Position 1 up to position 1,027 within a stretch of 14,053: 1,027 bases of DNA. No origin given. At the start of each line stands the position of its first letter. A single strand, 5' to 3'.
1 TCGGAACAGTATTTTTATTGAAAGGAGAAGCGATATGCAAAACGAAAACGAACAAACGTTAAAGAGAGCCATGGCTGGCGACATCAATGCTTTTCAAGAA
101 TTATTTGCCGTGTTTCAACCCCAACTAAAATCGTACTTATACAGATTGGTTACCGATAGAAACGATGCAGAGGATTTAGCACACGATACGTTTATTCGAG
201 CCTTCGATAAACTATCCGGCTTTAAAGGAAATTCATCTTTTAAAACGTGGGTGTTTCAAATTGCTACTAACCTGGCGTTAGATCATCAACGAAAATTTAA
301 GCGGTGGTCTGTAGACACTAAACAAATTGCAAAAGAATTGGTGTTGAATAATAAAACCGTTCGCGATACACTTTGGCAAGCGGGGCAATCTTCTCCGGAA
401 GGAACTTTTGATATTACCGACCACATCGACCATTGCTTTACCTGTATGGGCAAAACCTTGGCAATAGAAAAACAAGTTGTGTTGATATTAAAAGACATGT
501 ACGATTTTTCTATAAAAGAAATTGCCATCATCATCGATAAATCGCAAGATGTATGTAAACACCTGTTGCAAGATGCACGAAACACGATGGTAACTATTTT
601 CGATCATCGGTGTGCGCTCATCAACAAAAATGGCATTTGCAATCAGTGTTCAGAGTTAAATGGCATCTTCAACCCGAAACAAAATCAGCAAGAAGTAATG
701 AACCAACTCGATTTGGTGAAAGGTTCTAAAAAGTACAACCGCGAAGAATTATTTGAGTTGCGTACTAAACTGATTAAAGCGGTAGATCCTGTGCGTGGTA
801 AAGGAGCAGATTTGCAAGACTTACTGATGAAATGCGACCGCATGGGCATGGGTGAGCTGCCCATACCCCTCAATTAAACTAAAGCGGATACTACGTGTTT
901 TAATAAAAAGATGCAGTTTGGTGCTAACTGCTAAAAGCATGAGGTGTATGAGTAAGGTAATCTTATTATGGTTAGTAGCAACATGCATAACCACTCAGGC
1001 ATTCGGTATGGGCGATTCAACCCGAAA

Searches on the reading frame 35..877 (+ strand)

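Call 6: search_protein_families(library=pfam, proteins=[window:35-877:+], max_evalue=0.01)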
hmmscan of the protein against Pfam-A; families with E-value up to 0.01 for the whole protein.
window:35-877:+ (280 aa): 3 families
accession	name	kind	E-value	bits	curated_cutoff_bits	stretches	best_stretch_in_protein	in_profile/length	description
PF04542.20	Sigma70_r2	-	1.1e-16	60.8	24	1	24-87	2-67/71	Sigma-70 region 2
PF08281.18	Sigma70_r4_2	-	8.1e-06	25.8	25.7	1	141-184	10-53/54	Sigma-70, region 4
PF12645.13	HTH_16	-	0.00082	19.9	22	0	7-45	2-40/65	Helix-turn-helix domain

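Call 7: search_protein_families(library=ncbifam, proteins=[window:35-877:+], max_evalue=0.01)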
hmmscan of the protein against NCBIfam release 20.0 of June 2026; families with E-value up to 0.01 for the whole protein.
window:35-877:+ (280 aa): 84 families (the best 25 are shown)
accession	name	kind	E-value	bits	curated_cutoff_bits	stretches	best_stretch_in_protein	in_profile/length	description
NF006089.0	PRK08241.1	subfamily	1.3e-28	100.1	240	1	4-186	8-201/343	RNA polymerase subunit sigma-70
NF007216.0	PRK09638.1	equivalog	1.9e-24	86.4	194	1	2-171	2-156/180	RNA polymerase sigma factor SigY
NF009171.0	PRK12518.1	equivalog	3.4e-24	85.7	208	1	4-192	13-187/191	RNA polymerase sigma factor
NF007223.0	PRK09641.1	equivalog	6.7e-24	84.8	209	1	2-185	2-180/187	RNA polymerase sigma factor SigW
TIGR02950.1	SigM_subfam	subfamily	2.2e-23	82.9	147.95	1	21-186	3-155/159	RNA polymerase sigma factor, SigM family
NF009166.1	PRK12513.1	equivalog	5.4e-23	81.7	206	1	3-181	7-178/193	RNA polymerase sigma factor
TIGR02960.1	SigX5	hypoth_equivalog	2.4e-20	73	264.75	1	16-185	3-186/322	RNA polymerase sigma-70 factor, TIGR02960 family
TIGR02948.1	SigW_bacill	equivalog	4e-20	72.7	243.1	1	5-184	5-179/187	RNA polymerase sigma factor SigW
NF007220.0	PRK09639.1-5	equivalog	5.6e-20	71.8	260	1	19-171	4-146/181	RNA polymerase sigma factor SigX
TIGR02937.1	sigma70-ECF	superfamily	1e-18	67.5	42.9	1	19-184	2-160/165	sigma-70 family RNA polymerase sigma factor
NF008888.0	PRK11922.1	equivalog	1.7e-18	67.1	204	1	4-185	16-192/231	RNA polymerase sigma factor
TIGR02952.1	Sig70_famx2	equivalog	3.6e-18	66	206.45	1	9-181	2-162/170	ECF subfamily RNA polymerase sigma factor, BldN family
TIGR02939.1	RpoE_Sigma70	equivalog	4.4e-18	66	236.15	1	4-170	6-167/190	RNA polymerase sigma factor RpoE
NF007215.0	PRK09637.1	equivalog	6.6e-18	65.3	212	1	21-200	4-166/181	RNA polymerase sigma factor SigZ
NF004113.0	PRK05602.1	equivalog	1.1e-17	64.3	208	1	4-97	31-125/211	RNA polymerase sigma factor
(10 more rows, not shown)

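Call 25: search_protein_families(library=padloc, proteins=[window:35-877:+], max_evalue=0.01)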
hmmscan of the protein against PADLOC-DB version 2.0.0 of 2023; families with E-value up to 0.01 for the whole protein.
window:35-877:+ (280 aa): 0 families
